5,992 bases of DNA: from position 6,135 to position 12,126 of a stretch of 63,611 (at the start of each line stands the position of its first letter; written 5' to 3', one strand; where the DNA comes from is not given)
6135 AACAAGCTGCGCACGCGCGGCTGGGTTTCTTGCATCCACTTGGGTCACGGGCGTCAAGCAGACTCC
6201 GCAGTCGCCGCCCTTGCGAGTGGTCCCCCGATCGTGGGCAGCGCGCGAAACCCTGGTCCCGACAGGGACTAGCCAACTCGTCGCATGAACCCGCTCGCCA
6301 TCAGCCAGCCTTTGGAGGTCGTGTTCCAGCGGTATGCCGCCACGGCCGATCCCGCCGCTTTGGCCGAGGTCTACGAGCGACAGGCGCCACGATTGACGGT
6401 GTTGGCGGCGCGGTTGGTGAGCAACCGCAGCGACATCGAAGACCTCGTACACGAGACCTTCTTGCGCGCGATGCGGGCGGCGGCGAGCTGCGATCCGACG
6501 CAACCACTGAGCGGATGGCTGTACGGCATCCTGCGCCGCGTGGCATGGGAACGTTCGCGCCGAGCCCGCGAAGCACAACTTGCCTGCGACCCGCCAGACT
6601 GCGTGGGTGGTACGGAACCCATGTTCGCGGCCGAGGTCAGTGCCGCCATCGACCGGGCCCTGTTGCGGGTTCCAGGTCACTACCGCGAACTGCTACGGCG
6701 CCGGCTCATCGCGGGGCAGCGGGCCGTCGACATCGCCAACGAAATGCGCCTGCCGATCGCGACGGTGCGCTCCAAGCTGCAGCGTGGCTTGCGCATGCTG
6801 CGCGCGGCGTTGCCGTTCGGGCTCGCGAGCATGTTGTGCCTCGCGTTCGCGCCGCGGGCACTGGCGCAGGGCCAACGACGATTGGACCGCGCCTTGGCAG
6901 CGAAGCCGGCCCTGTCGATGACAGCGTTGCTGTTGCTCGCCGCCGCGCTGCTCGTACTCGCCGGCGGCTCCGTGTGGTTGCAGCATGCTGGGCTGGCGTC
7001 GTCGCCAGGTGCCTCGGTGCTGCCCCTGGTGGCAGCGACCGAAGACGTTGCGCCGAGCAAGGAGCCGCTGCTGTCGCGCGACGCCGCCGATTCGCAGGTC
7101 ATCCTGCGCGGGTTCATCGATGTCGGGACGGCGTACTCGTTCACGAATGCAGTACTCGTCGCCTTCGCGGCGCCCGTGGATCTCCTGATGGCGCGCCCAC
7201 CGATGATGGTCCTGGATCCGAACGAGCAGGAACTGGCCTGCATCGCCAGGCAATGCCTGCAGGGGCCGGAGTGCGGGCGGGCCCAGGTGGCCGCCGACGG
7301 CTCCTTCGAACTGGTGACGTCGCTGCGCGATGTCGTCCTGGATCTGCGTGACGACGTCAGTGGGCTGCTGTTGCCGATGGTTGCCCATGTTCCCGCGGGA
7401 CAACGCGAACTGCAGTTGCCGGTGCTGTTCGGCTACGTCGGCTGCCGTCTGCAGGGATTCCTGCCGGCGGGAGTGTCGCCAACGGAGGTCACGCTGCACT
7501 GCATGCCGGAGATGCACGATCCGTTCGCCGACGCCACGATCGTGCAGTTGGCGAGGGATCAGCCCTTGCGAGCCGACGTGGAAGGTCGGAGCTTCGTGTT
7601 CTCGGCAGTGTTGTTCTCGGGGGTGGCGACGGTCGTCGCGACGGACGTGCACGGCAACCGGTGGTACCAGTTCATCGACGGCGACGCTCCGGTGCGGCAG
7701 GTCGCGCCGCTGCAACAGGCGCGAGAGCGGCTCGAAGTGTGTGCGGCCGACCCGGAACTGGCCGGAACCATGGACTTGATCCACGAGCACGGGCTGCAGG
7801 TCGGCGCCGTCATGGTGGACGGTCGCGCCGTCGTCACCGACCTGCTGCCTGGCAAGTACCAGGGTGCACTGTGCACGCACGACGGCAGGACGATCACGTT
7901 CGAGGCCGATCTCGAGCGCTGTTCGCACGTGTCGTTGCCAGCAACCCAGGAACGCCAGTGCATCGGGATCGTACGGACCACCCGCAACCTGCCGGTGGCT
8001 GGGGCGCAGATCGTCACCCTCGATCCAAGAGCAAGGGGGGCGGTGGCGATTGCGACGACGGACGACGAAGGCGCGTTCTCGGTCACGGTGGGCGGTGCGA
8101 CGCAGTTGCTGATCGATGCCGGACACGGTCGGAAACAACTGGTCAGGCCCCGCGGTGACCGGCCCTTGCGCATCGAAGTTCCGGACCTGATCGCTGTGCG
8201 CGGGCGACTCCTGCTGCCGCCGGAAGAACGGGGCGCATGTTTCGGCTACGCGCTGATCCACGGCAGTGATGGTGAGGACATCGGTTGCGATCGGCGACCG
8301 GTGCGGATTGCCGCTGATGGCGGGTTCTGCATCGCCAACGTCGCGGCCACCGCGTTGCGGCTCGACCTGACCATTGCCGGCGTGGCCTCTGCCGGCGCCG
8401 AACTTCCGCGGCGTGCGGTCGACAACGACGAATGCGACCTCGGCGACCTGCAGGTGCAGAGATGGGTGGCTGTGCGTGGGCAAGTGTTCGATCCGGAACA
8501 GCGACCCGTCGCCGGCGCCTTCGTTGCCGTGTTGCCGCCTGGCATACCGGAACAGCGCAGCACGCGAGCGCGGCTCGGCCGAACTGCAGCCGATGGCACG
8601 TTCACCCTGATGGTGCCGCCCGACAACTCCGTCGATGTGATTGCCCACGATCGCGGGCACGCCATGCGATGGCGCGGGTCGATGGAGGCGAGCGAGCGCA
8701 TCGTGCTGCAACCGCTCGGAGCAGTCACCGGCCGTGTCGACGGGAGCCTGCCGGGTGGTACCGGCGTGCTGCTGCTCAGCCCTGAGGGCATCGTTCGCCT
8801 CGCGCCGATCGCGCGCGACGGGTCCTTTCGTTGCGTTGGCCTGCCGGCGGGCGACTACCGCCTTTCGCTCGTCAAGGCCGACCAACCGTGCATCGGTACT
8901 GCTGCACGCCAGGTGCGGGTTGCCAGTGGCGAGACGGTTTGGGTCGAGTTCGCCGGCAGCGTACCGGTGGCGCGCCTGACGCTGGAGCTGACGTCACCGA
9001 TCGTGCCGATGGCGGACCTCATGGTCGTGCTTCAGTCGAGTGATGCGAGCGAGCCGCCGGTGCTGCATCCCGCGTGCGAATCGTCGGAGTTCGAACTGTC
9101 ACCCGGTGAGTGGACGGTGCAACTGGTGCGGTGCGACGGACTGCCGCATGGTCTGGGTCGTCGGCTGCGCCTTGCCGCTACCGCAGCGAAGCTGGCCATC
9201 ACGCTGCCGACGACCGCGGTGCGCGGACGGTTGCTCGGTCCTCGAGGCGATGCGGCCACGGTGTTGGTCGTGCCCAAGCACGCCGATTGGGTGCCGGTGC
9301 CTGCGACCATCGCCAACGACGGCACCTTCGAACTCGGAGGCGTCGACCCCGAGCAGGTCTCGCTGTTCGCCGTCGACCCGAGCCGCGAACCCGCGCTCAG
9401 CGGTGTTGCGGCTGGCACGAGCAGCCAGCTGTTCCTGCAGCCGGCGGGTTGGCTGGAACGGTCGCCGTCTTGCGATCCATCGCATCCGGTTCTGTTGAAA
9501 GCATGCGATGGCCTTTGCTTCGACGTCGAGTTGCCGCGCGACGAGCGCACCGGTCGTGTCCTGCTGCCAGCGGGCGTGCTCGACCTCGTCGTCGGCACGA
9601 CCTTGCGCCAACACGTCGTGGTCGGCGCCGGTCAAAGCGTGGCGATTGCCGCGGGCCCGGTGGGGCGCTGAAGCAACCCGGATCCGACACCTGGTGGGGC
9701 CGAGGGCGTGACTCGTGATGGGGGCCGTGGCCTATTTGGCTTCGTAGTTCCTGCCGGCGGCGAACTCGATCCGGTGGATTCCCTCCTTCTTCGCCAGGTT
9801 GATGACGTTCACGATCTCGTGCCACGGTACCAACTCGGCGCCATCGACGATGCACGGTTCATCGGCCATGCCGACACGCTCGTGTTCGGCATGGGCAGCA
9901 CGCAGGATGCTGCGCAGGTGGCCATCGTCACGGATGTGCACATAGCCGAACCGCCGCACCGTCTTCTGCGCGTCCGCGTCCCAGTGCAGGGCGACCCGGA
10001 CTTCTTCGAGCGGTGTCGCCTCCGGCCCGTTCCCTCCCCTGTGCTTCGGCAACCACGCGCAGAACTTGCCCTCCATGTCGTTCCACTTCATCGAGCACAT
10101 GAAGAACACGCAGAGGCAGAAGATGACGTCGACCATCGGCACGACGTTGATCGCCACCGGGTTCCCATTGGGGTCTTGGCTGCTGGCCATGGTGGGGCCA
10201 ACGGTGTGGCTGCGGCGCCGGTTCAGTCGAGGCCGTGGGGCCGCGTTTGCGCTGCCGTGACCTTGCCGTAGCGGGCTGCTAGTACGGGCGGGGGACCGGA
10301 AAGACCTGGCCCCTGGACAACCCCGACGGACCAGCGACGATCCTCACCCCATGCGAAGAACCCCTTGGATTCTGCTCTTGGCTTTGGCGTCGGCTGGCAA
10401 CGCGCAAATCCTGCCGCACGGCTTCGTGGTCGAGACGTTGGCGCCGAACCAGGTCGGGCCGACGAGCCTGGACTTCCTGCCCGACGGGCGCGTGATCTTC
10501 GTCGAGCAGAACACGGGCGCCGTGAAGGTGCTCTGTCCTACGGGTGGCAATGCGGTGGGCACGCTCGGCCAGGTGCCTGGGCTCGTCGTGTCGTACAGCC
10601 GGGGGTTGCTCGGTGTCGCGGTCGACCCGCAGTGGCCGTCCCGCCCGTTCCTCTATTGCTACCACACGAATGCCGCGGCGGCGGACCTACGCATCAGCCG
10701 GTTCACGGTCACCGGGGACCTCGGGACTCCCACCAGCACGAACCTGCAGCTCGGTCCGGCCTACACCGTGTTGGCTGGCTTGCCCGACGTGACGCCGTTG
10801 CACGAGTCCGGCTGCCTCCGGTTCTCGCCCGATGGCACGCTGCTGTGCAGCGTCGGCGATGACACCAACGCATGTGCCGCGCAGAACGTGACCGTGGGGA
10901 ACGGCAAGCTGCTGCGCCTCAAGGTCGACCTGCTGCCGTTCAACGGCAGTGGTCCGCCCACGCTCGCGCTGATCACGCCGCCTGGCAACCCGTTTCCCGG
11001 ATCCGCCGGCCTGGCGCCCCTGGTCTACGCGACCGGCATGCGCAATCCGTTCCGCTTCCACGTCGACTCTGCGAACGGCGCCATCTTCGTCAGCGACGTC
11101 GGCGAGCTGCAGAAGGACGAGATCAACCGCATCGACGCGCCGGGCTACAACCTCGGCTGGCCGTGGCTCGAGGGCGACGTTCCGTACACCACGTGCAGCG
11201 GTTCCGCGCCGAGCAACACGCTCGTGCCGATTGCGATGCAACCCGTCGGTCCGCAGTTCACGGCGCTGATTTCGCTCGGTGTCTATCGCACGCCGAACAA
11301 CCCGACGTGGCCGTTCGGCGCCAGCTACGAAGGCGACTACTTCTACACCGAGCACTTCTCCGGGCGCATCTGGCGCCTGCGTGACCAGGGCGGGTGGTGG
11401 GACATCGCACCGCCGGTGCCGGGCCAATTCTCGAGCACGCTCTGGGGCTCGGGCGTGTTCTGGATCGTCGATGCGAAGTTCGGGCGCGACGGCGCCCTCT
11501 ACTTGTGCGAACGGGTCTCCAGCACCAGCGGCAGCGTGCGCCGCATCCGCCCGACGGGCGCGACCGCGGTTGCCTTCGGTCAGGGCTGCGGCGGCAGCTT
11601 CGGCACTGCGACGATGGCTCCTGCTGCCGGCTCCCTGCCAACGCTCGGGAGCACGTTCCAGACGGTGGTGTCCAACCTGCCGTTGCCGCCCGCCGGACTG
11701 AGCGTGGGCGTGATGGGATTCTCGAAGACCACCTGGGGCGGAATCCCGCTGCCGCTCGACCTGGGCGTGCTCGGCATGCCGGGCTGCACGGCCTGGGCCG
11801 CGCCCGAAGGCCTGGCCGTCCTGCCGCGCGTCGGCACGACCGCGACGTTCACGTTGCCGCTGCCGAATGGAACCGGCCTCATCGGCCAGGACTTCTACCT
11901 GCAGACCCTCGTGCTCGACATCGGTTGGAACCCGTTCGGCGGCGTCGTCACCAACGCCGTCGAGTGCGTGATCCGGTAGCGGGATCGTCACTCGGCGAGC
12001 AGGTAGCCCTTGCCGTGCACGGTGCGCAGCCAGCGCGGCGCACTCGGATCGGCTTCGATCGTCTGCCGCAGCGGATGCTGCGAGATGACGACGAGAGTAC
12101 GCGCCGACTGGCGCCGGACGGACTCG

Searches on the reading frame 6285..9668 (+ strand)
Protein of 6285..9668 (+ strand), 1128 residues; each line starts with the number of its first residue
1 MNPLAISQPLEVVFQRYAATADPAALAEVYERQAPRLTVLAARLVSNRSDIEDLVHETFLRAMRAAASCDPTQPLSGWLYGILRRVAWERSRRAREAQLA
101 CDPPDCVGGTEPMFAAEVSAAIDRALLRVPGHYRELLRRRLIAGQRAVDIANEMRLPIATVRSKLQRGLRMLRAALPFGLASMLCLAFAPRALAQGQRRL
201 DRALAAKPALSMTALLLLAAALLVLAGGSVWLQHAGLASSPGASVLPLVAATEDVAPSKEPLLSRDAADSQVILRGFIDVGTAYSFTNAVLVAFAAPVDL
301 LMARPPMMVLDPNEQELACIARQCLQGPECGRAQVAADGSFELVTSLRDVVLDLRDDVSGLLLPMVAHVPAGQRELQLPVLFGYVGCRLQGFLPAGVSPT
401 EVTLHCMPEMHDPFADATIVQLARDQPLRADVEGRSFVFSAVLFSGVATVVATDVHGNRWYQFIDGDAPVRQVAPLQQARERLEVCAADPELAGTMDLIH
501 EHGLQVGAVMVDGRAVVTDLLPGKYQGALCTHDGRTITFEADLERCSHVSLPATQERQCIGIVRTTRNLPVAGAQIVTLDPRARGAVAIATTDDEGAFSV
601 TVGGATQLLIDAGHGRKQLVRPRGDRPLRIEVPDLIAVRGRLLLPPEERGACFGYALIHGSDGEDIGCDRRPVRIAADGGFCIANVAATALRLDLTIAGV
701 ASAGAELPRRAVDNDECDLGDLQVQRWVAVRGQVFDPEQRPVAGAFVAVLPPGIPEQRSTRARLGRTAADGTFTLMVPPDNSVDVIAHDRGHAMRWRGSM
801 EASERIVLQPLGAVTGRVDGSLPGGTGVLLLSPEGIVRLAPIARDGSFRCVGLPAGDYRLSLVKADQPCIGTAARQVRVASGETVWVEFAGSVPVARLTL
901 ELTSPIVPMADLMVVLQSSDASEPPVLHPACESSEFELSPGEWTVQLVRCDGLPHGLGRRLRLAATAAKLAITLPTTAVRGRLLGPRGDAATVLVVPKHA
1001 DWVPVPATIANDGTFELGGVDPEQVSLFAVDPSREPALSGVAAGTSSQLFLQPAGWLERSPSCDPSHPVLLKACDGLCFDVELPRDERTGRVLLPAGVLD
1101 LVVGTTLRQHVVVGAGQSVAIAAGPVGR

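Call 14: search_protein_families(library=pfam, proteins=[window:6285-9668:+], max_evalue=0.001)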
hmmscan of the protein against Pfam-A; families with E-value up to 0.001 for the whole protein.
window:6285-9668:+ (1128 aa): 3 families
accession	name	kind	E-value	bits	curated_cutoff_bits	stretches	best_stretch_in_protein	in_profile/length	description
PF13620.12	CarboxypepD_reg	-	9.9e-17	61.5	32.3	1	730-797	2-64/82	Carboxypeptidase regulatory-like domain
PF04542.20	Sigma70_r2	-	7.7e-13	48.5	24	1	30-95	2-69/71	Sigma-70 region 2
PF08281.18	Sigma70_r4_2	-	4.9e-05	23.3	25.7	1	120-172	2-54/54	Sigma-70, region 4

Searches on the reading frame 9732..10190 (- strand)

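Call 14: search_protein_families(library=pfam, proteins=[window:9732-10190:-], max_evalue=0.001)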
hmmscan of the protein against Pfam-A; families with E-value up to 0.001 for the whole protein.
window:9732-10190:- (152 aa): 1 family
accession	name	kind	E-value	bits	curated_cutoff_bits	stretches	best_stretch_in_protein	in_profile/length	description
PF02472.21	ExbD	-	6.2e-11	42.9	25.4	1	12-145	6-125/128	Biopolymer transport protein ExbD/TolR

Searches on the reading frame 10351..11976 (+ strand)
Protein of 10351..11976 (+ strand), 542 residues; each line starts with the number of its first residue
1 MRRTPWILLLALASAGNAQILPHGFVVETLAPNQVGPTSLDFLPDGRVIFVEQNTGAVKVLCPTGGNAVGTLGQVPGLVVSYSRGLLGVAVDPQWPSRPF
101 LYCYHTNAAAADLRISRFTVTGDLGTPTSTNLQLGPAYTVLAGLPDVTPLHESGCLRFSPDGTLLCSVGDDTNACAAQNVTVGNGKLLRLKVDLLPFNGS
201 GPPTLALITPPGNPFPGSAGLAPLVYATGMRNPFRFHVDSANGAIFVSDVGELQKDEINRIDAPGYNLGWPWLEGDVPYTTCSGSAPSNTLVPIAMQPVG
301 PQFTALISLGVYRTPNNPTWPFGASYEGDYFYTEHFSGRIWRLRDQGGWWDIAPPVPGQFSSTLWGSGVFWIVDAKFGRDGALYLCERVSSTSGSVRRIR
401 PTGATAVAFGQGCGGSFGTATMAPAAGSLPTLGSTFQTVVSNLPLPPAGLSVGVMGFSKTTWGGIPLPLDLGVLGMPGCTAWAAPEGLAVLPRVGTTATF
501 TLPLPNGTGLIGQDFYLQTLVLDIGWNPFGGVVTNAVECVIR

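Call 4: search_protein_families(library=pfam, proteins=[window:10351-11976:+], max_evalue=1)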
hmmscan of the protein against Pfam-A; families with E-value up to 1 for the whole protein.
window:10351-11976:+ (542 aa): 3 families
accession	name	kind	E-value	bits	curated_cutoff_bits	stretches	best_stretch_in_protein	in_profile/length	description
PF07995.17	GSDH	-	2.8e-32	112.7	25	1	37-282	4-231/332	Glucose / Sorbosone dehydrogenase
PF00400.38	WD40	-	0.0023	18.9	27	1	155-172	16-33/39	WD domain, G-beta repeat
PF04833.20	COBRA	-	0.084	13.2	27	1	255-281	10-36/169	COBRA-like protein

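Call 5: search_protein_families(library=ncbifam, proteins=[window:10351-11976:+], max_evalue=1)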
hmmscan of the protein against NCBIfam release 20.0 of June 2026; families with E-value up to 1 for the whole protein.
window:10351-11976:+ (542 aa): 2 families
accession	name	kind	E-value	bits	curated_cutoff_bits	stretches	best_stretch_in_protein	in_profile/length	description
TIGR03606.1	non_repeat_PQQ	subfamily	8.4e-14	51.2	434.55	1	33-275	28-272/454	glucose/sorbosone family PQQ-dependent dehydrogenase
NF033206.1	ScyE_fam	subfamily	6.7e-05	22.6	80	1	337-409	233-298/333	ScyD/ScyE family protein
